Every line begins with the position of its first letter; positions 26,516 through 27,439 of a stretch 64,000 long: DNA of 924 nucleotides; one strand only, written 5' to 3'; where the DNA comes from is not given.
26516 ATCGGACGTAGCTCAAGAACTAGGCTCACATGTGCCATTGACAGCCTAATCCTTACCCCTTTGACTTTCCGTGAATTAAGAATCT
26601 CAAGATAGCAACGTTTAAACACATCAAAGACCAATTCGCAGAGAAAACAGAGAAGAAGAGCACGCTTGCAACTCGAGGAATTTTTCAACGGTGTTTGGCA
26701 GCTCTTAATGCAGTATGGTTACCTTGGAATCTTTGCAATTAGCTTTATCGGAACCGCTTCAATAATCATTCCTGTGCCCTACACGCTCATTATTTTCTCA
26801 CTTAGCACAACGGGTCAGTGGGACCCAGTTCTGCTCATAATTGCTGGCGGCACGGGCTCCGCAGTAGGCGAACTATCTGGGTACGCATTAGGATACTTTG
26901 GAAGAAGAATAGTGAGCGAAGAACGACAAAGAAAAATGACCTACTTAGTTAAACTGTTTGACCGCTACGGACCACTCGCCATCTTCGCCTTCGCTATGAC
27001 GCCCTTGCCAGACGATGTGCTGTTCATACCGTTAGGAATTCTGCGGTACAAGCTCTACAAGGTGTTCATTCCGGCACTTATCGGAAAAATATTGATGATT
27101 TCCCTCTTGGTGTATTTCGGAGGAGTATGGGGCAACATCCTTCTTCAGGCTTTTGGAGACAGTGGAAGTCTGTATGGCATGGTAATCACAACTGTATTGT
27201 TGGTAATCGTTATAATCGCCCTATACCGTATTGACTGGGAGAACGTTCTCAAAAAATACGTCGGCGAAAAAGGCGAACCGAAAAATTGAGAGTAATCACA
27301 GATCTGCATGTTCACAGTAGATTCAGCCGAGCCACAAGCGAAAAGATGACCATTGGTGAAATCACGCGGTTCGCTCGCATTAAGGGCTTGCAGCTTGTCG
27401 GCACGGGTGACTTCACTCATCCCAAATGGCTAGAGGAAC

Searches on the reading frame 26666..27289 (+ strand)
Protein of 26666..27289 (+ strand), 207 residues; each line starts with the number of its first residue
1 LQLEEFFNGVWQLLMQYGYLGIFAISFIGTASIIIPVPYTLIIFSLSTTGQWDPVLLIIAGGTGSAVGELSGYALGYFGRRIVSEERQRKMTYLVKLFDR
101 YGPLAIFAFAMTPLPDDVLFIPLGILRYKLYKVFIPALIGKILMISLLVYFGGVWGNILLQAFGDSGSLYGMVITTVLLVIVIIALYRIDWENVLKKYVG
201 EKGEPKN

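Call 42: search_protein_families(library=pfam, proteins=[window:26666-27289:+], max_evalue=0.001)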
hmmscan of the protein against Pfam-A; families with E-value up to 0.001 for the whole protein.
window:26666-27289:+ (207 aa): 1 family
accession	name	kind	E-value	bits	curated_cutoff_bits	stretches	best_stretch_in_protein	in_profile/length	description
PF09335.16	VTT_dom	-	2.6e-14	54.2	33.9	1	44-152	6-121/123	VTT domain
